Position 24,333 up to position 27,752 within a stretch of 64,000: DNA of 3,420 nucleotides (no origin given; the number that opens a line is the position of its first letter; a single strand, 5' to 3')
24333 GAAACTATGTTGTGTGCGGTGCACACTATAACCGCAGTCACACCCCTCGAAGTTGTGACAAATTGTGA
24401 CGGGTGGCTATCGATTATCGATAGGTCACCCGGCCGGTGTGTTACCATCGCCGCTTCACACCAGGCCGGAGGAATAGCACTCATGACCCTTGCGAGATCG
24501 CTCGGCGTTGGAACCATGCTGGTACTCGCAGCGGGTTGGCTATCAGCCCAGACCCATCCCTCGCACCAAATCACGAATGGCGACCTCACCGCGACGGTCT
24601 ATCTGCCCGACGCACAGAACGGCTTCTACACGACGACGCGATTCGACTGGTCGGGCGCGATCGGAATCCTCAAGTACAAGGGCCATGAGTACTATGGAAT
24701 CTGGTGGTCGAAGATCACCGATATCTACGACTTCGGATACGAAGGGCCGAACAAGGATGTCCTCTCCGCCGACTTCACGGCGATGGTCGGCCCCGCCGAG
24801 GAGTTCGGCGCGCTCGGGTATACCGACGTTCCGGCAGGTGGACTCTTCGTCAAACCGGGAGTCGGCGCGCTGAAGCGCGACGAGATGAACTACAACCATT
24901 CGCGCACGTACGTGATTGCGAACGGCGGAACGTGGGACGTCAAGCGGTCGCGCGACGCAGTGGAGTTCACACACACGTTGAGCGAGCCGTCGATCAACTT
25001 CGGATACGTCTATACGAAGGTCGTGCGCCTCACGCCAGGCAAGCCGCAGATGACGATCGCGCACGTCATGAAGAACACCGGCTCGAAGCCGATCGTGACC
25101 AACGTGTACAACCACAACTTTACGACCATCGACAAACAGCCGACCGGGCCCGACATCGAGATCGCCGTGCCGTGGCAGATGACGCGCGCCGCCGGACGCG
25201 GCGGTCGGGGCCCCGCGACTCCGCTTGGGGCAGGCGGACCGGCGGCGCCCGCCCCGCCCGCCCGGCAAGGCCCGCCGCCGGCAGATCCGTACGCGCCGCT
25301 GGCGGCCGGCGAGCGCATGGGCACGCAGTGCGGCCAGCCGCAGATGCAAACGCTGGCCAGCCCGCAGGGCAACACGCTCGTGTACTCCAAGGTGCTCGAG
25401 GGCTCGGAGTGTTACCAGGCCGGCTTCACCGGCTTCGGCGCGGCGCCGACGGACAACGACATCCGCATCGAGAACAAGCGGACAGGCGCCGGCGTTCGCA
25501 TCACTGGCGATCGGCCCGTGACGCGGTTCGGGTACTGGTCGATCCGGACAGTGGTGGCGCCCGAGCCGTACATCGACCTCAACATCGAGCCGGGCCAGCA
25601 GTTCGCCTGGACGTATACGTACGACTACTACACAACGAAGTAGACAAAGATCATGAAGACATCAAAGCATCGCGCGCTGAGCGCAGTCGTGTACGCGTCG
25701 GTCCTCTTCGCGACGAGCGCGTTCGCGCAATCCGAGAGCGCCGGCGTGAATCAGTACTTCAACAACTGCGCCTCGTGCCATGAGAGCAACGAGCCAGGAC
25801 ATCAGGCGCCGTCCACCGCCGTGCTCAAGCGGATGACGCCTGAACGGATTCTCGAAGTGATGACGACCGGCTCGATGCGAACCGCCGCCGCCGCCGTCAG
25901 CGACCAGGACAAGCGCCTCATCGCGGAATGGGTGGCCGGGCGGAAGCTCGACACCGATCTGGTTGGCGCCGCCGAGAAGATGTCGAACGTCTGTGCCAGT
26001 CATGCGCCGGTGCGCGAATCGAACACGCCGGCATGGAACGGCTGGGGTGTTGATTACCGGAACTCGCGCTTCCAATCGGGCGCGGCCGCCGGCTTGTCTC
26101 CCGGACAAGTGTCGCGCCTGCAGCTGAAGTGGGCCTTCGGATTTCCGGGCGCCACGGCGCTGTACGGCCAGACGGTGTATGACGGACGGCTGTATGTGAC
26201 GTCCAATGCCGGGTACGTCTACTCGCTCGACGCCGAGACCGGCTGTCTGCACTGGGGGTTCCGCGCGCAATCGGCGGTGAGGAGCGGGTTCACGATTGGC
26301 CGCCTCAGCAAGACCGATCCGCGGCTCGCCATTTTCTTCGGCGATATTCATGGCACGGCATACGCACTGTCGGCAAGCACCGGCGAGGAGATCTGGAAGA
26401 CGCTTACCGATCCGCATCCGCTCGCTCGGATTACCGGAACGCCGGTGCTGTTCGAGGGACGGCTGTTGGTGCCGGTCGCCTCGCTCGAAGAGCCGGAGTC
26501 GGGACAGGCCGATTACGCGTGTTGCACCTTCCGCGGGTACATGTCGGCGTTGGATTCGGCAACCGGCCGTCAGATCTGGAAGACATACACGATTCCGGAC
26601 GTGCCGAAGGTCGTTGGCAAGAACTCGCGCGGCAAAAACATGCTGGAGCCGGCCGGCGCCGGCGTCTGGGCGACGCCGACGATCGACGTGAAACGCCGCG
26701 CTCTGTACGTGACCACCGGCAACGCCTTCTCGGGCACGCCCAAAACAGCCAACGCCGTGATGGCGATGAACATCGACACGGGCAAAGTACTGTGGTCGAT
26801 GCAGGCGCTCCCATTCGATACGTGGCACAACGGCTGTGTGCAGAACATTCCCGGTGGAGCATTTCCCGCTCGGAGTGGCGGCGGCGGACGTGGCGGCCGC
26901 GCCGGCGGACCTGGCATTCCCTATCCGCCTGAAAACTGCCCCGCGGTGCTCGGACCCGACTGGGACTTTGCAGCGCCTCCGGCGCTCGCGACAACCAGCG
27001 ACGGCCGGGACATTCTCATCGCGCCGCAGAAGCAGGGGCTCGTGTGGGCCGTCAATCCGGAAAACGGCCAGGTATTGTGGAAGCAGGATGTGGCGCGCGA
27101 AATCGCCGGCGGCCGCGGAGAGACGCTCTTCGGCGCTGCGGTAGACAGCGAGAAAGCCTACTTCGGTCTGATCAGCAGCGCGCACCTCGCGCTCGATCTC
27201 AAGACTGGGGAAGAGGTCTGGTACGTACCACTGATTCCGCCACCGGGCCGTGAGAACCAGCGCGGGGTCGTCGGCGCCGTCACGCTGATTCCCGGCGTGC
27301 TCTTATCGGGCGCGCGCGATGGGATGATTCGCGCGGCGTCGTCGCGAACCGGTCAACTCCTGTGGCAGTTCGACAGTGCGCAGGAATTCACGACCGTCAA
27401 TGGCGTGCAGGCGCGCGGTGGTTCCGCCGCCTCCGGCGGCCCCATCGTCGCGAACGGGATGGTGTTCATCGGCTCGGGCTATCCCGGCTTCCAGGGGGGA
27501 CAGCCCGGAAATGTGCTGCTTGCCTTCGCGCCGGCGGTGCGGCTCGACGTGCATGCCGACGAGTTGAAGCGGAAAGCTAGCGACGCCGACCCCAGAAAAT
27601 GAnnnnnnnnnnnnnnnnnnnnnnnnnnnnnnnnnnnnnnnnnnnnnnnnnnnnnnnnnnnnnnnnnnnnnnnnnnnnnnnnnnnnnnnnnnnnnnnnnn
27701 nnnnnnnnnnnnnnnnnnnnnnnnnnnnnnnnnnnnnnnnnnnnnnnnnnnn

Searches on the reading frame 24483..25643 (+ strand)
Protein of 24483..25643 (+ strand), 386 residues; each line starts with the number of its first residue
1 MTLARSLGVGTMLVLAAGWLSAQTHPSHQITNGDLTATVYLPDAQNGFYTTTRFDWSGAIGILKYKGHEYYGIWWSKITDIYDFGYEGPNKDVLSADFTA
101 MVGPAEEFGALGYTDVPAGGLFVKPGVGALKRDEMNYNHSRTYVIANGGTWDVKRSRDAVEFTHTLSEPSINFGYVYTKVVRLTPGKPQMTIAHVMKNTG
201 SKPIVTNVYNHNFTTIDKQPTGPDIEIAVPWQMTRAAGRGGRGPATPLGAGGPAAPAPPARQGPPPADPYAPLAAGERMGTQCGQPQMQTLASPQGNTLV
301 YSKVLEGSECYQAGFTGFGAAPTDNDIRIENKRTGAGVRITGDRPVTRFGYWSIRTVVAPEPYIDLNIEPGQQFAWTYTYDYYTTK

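Call 10: search_protein_families(library=pfam, proteins=[window:24483-25643:+])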
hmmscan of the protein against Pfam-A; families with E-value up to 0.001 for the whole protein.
window:24483-25643:+ (386 aa): 0 families

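Call 52: find_homologous_proteins(query=window:24483-25643:+, max_evalue=1e-20)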
Query window:24483-25643:+ (386 aa): 1044 proteins with E <= 1e-20 among 8000 candidates; the best 120 are listed.
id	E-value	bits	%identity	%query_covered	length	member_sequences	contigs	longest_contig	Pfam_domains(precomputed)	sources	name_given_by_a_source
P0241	1.3e-266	902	100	100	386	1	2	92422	-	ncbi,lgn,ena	-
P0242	1.2e-236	803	89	99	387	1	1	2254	-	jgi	jgi:hypothetical protein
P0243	1.2e-228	777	85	100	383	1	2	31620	-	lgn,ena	-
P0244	6.4e-227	771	87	99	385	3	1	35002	-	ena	-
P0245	1.7e-224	763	85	94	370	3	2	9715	-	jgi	jgi:hypothetical protein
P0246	2.2e-223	759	85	97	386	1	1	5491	-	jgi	jgi:hypothetical protein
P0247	2.3e-223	759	85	97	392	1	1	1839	-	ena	-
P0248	3.8e-223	759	83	97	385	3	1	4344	-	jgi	jgi:hypothetical protein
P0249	6.5e-223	758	83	100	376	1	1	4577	-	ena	-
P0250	1.2e-222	757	82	97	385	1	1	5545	-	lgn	-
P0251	1.3e-222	757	83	100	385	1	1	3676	-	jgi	jgi:hypothetical protein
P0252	1.5e-222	757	85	100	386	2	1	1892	-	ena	-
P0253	4.5e-222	755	83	97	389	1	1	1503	-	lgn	-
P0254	4.8e-222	755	82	100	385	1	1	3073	-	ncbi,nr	ncbi:MAG: hypothetical protein EHM55_22890 [Acidobacteria bacterium]|nr:MAG: hypothetical protein EH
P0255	4.8e-222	755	82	100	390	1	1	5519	-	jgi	jgi:hypothetical protein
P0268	1.7e-219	747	86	92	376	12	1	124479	-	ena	-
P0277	1.6e-218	743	82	97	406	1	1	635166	-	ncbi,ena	-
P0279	2.3e-218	743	81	99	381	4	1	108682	-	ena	-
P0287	4.8e-217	738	82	97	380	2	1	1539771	-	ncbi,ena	-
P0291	6.0e-217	738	84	95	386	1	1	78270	-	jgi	jgi:hypothetical protein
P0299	5.9e-216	735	82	97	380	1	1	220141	-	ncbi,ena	-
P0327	7.6e-213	725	79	97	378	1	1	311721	-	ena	-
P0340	1.3e-211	721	81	92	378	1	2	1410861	-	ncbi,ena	-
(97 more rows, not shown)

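Call 53: find_encoding_contigs(protein=P0277, flank=10000, max_places=1)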
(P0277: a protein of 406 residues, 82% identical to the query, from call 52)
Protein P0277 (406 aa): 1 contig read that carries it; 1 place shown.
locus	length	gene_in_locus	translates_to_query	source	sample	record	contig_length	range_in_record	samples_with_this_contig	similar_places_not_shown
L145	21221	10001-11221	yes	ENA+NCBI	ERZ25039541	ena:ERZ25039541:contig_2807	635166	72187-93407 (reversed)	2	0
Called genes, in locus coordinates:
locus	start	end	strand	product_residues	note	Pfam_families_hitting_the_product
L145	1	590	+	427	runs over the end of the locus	PF12704:MacB_PCD, PF02687:FtsX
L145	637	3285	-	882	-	PF12704:MacB_PCD, PF02687:FtsX, PF12704:MacB_PCD, PF02687:FtsX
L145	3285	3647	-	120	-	PF03551:PadR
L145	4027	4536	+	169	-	-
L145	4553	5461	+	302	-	-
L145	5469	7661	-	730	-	PF07719:TPR_2 (faint), PF14559:TPR_19 (faint), PF00069:Pkinase, PF03109:ABC1 (faint), PF07714:PK_Tyr_Ser-Thr, PF00515:TPR_1 (faint), PF13424:TPR_12 (faint), PF13432:TPR_16 (weak), +1 more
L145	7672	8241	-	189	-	PF07638:Sigma70_ECF, PF08281:Sigma70_r4_2, PF04545:Sigma70_r4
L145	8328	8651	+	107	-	-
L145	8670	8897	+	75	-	-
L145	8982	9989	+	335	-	-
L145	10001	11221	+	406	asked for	-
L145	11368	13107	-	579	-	-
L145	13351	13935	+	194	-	-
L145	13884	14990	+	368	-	PF01011:PQQ, PF13570:Beta-prop_ACSF4 (faint), PF13360:PQQ_2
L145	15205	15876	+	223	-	PF04203:Sortase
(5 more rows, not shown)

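Call 54: find_encoding_contigs(protein=P0287, flank=10000, max_places=1)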
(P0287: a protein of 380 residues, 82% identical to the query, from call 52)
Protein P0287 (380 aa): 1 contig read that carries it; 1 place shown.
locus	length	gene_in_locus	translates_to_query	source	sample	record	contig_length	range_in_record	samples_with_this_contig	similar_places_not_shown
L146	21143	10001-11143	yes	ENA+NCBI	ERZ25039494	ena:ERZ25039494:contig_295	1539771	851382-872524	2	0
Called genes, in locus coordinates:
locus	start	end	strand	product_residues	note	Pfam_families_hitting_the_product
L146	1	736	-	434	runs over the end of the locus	PF02746:MR_MLE_N, PF13378:MR_MLE_C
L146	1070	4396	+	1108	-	PF13620:CarboxypepD_reg, PF25183:OMP_b-brl_4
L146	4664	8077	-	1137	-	PF13620:CarboxypepD_reg, PF13715:CarbopepD_reg_2 (weak), PF17210:SdrD_B, PF17802:SpaA (faint), PF22904:NOMO1-like_2nd (weak), PF25183:OMP_b-brl_4, PF00593:TonB_dep_Rec_b-barrel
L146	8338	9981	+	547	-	PF22848:ASD1_dom, PF06964:Alpha-L-AF_C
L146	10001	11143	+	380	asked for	-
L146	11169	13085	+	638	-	PF13442:Cytochrome_CBB3 (weak), PF01011:PQQ, PF13360:PQQ_2, PF13570:Beta-prop_ACSF4 (faint), PF13360:PQQ_2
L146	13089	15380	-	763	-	PF06452:CBM9_1 (faint), PF19313:DUF5916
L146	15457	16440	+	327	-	-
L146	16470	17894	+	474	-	PF13509:S1_2 (faint), PF18614:RNase_II_C_S1 (faint), PF21710:Spt6_S1 (faint), PF00575:S1, PF23459:S1_RRP5 (weak), PF00575:S1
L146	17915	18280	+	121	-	-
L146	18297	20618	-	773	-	PF25390:WD40_RLD, PF00415:RCC1 (weak), PF13540:RCC1_2, PF00415:RCC1, PF13540:RCC1_2, PF25390:WD40_RLD, PF13540:RCC1_2, PF00415:RCC1, +2 more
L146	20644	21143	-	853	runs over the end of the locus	PF12704:MacB_PCD, PF02687:FtsX, PF12704:MacB_PCD, PF02687:FtsX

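Call 55: find_encoding_contigs(protein=P0340, flank=10000, max_places=1)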
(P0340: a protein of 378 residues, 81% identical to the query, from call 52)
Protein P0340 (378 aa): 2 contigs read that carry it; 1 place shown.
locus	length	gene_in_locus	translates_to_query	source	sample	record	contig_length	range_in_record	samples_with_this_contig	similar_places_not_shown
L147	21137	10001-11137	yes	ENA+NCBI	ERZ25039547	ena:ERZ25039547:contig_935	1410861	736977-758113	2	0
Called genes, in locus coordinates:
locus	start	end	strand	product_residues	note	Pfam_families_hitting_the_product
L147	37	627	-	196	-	PF02469:Fasciclin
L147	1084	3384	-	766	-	PF01011:PQQ, PF13360:PQQ_2 (weak), PF13442:Cytochrome_CBB3, PF01011:PQQ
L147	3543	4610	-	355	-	PF08450:SGL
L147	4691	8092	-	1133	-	PF13620:CarboxypepD_reg, PF13715:CarbopepD_reg_2 (weak), PF17210:SdrD_B (weak), PF25183:OMP_b-brl_4, PF00593:TonB_dep_Rec_b-barrel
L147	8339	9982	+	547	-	PF22848:ASD1_dom, PF06964:Alpha-L-AF_C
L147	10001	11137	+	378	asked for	-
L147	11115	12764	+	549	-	PF13442:Cytochrome_CBB3 (weak), PF01011:PQQ, PF13360:PQQ_2, PF13570:Beta-prop_ACSF4 (weak), PF13360:PQQ_2 (weak)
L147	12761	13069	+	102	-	-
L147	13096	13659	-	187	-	PF04366:Ysc84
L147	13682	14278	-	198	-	PF00141:peroxidase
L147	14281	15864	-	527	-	PF00141:peroxidase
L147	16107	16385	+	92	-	-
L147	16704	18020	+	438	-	PF00089:Trypsin, PF13365:Trypsin_2, PF00595:PDZ, PF13180:PDZ_2, PF17820:PDZ_6, PF13180:PDZ_2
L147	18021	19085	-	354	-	PF04909:Amidohydro_2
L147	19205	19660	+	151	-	PF02276:CytoC_RC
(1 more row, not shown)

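Call 56: find_encoding_contigs(protein=P0327, flank=10000, max_places=1)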
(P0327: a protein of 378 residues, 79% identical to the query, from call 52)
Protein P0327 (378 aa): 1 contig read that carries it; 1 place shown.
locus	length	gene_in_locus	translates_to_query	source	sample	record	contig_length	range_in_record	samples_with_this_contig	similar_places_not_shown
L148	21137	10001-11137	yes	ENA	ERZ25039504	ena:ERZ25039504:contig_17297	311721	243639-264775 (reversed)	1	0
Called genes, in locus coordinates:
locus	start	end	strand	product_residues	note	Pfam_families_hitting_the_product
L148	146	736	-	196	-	PF02469:Fasciclin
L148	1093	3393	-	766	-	PF01011:PQQ, PF13360:PQQ_2 (weak), PF00034:Cytochrom_C (faint), PF13442:Cytochrome_CBB3, PF01011:PQQ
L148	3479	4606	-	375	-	PF08450:SGL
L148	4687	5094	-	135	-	PF25183:OMP_b-brl_4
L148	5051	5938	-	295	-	PF25183:OMP_b-brl_4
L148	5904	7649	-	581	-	PF25183:OMP_b-brl_4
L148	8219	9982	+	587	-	PF22848:ASD1_dom, PF06964:Alpha-L-AF_C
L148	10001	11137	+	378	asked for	-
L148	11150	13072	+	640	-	PF13442:Cytochrome_CBB3 (weak), PF01011:PQQ, PF13360:PQQ_2, PF13570:Beta-prop_ACSF4 (weak), PF13360:PQQ_2 (weak)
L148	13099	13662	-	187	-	PF04366:Ysc84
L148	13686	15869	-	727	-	PF00141:peroxidase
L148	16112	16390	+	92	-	-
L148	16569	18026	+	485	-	PF00089:Trypsin, PF13365:Trypsin_2, PF00595:PDZ, PF13180:PDZ_2, PF17820:PDZ_6, PF13180:PDZ_2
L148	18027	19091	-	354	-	PF04909:Amidohydro_2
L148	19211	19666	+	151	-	PF02276:CytoC_RC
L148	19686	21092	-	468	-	PF22244:GCE_fung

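Call 62: search_solved_structures(query=window:24483-25643:+, max_evalue=0.01)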
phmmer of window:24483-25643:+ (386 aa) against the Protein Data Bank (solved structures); distinct sequences matched with E-value up to 0.01: 0.

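Call 64: search_protein_families(library=ncbifam, proteins=[window:24483-25643:+], max_evalue=0.00001)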
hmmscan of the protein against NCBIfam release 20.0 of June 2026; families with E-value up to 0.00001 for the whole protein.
window:24483-25643:+ (386 aa): 0 families

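Call 68: find_encoding_contigs(protein=P0268, flank=10000, max_places=1)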
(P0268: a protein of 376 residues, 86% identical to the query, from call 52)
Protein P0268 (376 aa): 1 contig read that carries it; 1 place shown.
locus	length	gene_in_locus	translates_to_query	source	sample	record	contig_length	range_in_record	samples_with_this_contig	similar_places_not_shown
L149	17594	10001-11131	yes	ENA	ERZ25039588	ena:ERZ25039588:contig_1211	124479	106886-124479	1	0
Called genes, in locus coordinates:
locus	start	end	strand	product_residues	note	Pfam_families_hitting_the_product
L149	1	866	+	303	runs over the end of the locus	PF25183:OMP_b-brl_4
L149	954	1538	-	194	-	PF13378:MR_MLE_C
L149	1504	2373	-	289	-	PF02746:MR_MLE_N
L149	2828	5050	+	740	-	PF13442:Cytochrome_CBB3, PF07995:GSDH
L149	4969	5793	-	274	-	PF00593:TonB_dep_Rec_b-barrel, PF25183:OMP_b-brl_4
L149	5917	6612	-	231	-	PF25183:OMP_b-brl_4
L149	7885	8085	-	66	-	-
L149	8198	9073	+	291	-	-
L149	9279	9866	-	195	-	PF06439:3keto-disac_hyd (weak)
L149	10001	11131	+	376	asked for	-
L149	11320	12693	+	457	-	PF01011:PQQ (weak)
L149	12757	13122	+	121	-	-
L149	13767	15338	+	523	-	-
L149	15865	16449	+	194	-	PF00756:Esterase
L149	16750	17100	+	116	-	PF01011:PQQ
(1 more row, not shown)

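Call 69: find_encoding_contigs(protein=P0279, flank=10000, max_places=1)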
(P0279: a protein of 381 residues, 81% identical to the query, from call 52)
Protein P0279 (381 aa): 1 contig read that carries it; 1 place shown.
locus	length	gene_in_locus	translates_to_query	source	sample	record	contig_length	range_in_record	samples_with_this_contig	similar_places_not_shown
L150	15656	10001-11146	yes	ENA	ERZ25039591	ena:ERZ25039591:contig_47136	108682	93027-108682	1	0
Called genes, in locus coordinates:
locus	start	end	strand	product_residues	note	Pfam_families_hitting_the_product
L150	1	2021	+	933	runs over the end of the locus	PF00005:ABC_tran (faint), PF02463:SMC_N (faint), PF03193:RsgA_GTPase (faint), PF13191:AAA_16 (faint), PF13304:AAA_21 (faint), PF13555:AAA_29 (faint), PF17760:UvrA_inter, PF17755:UvrA_DNA-bind, +1 more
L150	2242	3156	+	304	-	PF03331:LpxC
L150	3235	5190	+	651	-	PF16177:ACAS_N, PF00501:AMP-binding, PF13193:AMP-binding_C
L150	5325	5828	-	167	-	-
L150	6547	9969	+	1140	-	PF13620:CarboxypepD_reg, PF13715:CarbopepD_reg_2 (weak), PF17210:SdrD_B (weak), PF25183:OMP_b-brl_4, PF00593:TonB_dep_Rec_b-barrel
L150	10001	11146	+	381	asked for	-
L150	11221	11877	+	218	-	PF13442:Cytochrome_CBB3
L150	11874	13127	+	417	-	PF01011:PQQ, PF13360:PQQ_2 (weak)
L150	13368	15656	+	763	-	?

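Call 70: find_encoding_contigs(protein=P0299, flank=10000, max_places=1)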
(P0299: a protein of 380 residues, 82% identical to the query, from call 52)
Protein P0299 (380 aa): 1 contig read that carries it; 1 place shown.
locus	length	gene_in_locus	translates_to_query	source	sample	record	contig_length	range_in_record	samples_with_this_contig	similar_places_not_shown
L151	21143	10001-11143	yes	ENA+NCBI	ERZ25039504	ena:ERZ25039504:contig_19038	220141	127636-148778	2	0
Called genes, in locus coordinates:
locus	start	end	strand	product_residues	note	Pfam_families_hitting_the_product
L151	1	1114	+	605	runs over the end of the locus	PF14583:Pectate_lyase22 (faint), PF26549:Tricorn_N, PF07676:PD40, PF26550:Tricorn_2nd, PF07676:PD40, PF26549:Tricorn_N (weak), PF07676:PD40, PF26549:Tricorn_N, +3 more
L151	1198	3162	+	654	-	PF06439:3keto-disac_hyd, PF01839:FG-GAP (faint), PF13517:FG-GAP_3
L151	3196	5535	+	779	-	PF13360:PQQ_2 (weak), PF01011:PQQ, PF13570:Beta-prop_ACSF4 (faint), PF13360:PQQ_2 (weak), PF13442:Cytochrome_CBB3, PF01011:PQQ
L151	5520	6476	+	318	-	PF01261:AP_endonuc_2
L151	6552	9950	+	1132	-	PF13620:CarboxypepD_reg, PF13715:CarbopepD_reg_2 (weak), PF17210:SdrD_B (weak), PF22904:NOMO1-like_2nd (faint), PF25183:OMP_b-brl_4, PF00593:TonB_dep_Rec_b-barrel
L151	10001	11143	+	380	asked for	-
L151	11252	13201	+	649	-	PF13442:Cytochrome_CBB3 (weak), PF01011:PQQ, PF13360:PQQ_2, PF13570:Beta-prop_ACSF4 (faint), PF13360:PQQ_2 (weak)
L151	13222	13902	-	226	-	PF03588:Leu_Phe_trans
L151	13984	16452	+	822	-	PF12704:MacB_PCD, PF02687:FtsX, PF12704:MacB_PCD, PF02687:FtsX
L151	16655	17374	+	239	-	PF04203:Sortase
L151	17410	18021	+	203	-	-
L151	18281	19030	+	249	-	PF00230:MIP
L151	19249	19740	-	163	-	-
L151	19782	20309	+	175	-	-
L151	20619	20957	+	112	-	PF03551:PadR, PF13601:HTH_34 (faint)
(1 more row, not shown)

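Call 71: find_encoding_contigs(protein=P0291, flank=10000, max_places=1)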
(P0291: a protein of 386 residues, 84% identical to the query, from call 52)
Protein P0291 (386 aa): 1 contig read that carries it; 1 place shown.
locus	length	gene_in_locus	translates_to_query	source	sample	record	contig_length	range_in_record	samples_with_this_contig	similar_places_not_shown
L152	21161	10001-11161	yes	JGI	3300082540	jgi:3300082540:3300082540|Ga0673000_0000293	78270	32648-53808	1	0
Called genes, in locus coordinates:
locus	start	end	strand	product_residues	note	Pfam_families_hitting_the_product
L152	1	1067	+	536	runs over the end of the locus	PF01011:PQQ, PF13360:PQQ_2, PF01011:PQQ, PF13360:PQQ_2, PF13570:Beta-prop_ACSF4 (weak)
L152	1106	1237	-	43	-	-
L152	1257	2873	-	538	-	PF00732:GMC_oxred_N, PF05199:GMC_oxred_C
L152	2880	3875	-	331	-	PF01261:AP_endonuc_2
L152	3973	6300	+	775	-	PF01011:PQQ, PF13360:PQQ_2 (weak), PF13442:Cytochrome_CBB3, PF01011:PQQ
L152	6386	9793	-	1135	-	PF13620:CarboxypepD_reg, PF13715:CarbopepD_reg_2 (weak), PF17210:SdrD_B (weak), PF22904:NOMO1-like_2nd (weak), PF25183:OMP_b-brl_4, PF00593:TonB_dep_Rec_b-barrel (weak)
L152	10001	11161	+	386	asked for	-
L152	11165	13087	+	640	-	PF13442:Cytochrome_CBB3 (weak), PF01011:PQQ, PF13360:PQQ_2, PF13570:Beta-prop_ACSF4 (faint), PF13360:PQQ_2 (weak)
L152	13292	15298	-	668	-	PF06439:3keto-disac_hyd, PF01839:FG-GAP (faint), PF13517:FG-GAP_3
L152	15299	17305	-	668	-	-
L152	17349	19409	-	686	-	PF07602:DUF1565 (faint), PF22842:Pel9A-like_beta_helix (weak), PF13229:Beta_helix, PF05048:NosD (weak)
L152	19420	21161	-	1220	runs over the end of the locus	PF13620:CarboxypepD_reg, PF13715:CarbopepD_reg_2, PF25183:OMP_b-brl_4, PF00593:TonB_dep_Rec_b-barrel (weak)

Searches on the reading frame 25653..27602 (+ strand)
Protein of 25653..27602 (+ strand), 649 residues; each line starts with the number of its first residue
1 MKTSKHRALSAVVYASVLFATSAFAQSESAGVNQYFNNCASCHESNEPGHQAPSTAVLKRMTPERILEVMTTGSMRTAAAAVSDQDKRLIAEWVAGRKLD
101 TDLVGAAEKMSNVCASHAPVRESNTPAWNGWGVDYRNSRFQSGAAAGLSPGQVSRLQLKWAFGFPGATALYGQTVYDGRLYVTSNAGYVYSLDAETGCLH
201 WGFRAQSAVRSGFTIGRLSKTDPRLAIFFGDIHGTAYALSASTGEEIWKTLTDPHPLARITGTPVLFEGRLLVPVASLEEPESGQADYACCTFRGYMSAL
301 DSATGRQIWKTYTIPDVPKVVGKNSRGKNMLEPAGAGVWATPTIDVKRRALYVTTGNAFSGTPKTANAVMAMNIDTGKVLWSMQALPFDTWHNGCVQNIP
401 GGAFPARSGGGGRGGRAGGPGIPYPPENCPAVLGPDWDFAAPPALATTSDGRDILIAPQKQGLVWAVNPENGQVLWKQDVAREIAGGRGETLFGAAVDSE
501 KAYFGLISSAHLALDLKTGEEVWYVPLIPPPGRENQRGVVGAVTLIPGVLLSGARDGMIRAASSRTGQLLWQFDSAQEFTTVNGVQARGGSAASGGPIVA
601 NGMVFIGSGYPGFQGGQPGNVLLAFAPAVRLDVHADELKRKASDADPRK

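Call 10: search_protein_families(library=pfam, proteins=[window:25653-27602:+])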
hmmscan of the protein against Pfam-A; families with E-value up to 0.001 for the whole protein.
window:25653-27602:+ (649 aa): 4 families
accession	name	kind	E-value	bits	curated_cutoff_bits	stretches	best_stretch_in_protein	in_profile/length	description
PF01011.28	PQQ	-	1e-24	87.7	26.7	1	128-391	1-292/595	Glucose/ethanol/alcohol dehydrogenase, beta-propeller domain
PF13360.13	PQQ_2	-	2.8e-23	83.3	27.6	3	174-310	30-143/233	Outer membrane protein assembly factor BamB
PF13570.13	Beta-prop_ACSF4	-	2e-13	50.9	133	1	178-277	20-110/329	Beta-alanine-activating enzyme, beta-propeller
PF13442.11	Cytochrome_CBB3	-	3.7e-06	27.6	27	1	30-94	5-68/68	Cytochrome C oxidase, cbb3-type, subunit III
